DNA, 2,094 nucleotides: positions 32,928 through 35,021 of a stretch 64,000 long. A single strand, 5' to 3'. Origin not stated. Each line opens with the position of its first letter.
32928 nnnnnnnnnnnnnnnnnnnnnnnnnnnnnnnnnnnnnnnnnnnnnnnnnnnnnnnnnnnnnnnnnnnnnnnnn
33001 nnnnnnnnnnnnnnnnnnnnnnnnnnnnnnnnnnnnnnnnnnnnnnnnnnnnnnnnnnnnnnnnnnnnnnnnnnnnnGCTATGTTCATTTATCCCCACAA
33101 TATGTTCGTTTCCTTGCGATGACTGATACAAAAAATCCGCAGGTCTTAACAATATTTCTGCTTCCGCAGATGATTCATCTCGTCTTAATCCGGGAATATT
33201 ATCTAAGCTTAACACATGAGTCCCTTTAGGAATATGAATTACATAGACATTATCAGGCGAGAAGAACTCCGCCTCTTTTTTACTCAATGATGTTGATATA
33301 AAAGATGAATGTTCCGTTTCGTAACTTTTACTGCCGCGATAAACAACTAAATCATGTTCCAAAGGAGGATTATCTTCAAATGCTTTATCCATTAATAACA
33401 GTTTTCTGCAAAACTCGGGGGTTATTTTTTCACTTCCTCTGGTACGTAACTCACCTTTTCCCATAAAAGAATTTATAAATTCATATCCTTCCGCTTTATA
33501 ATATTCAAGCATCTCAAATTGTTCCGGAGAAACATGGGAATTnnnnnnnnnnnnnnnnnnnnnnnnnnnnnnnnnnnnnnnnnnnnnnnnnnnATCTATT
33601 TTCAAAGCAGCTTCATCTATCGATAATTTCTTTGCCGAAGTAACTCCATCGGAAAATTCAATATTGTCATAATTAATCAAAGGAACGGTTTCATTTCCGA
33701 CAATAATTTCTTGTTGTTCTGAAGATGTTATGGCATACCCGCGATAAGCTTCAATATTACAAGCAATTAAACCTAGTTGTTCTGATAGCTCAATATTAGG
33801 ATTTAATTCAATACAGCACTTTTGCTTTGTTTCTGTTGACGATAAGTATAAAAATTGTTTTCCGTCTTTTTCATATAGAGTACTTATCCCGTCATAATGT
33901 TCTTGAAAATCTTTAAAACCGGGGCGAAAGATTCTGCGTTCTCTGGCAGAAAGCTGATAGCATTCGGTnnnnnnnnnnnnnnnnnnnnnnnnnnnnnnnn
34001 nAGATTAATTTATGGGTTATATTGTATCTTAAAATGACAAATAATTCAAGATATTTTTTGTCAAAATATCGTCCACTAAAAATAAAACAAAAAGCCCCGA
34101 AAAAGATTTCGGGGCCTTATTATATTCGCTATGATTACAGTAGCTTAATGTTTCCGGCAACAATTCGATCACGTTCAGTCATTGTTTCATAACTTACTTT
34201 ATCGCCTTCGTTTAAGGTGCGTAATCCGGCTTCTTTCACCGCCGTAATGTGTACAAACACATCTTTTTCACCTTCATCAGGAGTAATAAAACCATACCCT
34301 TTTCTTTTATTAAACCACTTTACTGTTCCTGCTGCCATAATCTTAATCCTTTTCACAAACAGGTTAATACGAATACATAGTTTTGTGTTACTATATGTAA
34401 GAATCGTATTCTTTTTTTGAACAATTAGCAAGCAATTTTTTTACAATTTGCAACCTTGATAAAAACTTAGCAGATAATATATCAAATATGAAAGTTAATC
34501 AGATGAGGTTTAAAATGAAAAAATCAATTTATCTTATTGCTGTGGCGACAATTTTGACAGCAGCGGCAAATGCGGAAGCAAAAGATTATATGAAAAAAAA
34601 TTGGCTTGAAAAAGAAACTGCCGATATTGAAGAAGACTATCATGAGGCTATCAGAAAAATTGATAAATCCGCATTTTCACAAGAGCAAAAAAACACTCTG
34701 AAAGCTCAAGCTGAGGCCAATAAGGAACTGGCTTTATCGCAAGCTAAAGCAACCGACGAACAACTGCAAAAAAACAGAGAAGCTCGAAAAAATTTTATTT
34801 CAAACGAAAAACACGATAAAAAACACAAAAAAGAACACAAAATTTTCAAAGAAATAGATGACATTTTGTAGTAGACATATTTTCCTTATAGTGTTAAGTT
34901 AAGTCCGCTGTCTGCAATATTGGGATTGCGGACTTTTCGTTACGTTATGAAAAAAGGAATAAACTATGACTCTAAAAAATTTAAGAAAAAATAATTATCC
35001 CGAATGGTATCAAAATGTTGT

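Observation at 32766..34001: Orphan C3/ExoS-class ADP-ribosyltransferase with a complete R-STS-ExE triad and no immunity partner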

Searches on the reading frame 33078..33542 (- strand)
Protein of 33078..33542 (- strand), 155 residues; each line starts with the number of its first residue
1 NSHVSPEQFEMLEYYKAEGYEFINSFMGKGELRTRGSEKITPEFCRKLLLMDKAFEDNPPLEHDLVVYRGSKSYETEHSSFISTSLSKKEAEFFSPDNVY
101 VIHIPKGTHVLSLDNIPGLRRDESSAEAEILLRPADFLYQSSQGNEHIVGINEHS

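Call 62: search_solved_structures(query=A5, max_evalue=0.1, show_alignments=0)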
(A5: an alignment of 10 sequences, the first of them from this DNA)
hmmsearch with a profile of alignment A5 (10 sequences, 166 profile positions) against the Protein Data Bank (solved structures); distinct sequences matched with E-value up to 0.1: 21.
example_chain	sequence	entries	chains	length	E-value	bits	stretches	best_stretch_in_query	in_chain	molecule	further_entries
9veg_H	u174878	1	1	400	2.5e-08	36.6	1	3-147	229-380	Vip2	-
9vej_H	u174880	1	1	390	2.8e-08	36.5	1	3-147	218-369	Vip2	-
1qs2_A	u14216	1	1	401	2.9e-08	36.5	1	3-147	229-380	ADP-RIBOSYLTRANSFERASE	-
1qs1_A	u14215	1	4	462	5.8e-08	35.5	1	3-147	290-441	ADP-RIBOSYLTRANSFERASE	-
2gwm_A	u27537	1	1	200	9.9e-06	28.2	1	6-147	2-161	65 kDa virulence protein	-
2gwl_A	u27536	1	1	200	1.8e-05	27.4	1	7-147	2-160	65 kDa virulence protein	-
8za7_B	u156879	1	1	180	4.3e-05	26.2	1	20-156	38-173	Lmo0066 protein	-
5gtt_A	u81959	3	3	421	0.00019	24.1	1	3-138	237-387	Binary enterotoxin of Clostridium perfringens component a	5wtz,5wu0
5h03_A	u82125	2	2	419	0.00021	23.9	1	3-138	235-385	Binary enterotoxin of Clostridium perfringens component a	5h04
4fk7_A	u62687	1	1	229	0.00065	22.3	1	2-117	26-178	Putative ADP-ribosyltransferase Certhrax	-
4xzj_A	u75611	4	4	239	0.00099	21.7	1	4-160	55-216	Putative NAD(+)--arginine ADP-ribosyltransferase Vis | NAD(+)--arginine ADP-ribosyltransferase Vis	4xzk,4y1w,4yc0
4tr5_A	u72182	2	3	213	0.002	20.7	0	3-152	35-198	C3larvin | Toxin-like protein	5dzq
1og3_A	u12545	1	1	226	0.0052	19.4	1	70-156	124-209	T-CELL ECTO-ADP-RIBOSYLTRANSFERASE 2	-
2j3v_A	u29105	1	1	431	0.0066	19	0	2-48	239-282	C2 TOXIN COMPONENT I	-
2j3z_A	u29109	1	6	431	0.0071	18.9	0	2-48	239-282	C2 TOXIN COMPONENT I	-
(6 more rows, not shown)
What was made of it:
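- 33084..33542 (-): Compact ART catalytic domain (residues 150-302). Profile A5 against the PDB: Vip2 2.5e-8, SpvB 1e-5, Lmo0066 4e-5, BECa, Certhrax, Vis (call 62).
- Closest known: Salmonella SpvB ART domain. Same: The ExE Arg-type ART core matches at E 1e-5 (call 62).
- Closest known: C3 exoenzymes. Same: Profile hits to C3larvin, Vis and Certhrax (call 62).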

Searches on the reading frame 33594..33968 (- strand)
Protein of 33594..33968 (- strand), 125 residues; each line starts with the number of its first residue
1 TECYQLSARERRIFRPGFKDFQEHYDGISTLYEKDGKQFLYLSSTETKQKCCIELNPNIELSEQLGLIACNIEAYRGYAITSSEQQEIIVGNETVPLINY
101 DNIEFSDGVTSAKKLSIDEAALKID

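Call 61: search_solved_structures(query=A4, max_evalue=10, show_alignments=2)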
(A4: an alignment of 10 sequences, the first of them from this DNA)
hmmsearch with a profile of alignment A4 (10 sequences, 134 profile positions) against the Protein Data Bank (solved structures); distinct sequences matched with E-value up to 10: 1.
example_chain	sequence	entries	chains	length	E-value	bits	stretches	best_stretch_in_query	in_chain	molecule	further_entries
1pch_A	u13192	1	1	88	0.58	13.2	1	50-96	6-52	PHOSPHOCARRIER PROTEIN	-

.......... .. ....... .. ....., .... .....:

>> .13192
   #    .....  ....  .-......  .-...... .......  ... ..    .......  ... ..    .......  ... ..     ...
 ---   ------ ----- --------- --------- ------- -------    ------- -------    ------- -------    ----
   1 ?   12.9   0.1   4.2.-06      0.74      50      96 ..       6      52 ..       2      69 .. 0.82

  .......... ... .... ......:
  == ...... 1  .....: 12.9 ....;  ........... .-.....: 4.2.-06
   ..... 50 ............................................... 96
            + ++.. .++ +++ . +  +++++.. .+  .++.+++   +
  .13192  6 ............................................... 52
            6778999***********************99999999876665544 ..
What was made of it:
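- On Binary actin-ADP-ribosylating toxins (iota/C2/CDT/VIP): No PDB hit (call 61).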

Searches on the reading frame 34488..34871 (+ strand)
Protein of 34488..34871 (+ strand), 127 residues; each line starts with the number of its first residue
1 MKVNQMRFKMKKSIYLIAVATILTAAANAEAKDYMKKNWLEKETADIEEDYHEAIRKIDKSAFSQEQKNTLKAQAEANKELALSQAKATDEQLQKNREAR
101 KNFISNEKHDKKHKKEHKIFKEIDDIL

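Call 3: search_protein_families(library=pfam, proteins=[window:34488-34871:+], max_evalue=1)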
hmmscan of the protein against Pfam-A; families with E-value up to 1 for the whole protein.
window:34488-34871:+ (127 aa): 2 families
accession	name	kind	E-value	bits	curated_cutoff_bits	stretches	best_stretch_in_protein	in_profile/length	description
PF19962.4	EAD9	-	0.029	14.6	25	1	35-77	6-47/62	Effector-associated domain 9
PF08880.16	QLQ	-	0.054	13.6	23.8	1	62-77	1-16/35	QLQ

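Call 68: search_protein_families(library=phrogs, proteins=[window:34488-34871:+], max_evalue=0.01)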
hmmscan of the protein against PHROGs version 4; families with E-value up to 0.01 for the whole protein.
window:34488-34871:+ (127 aa): 0 families
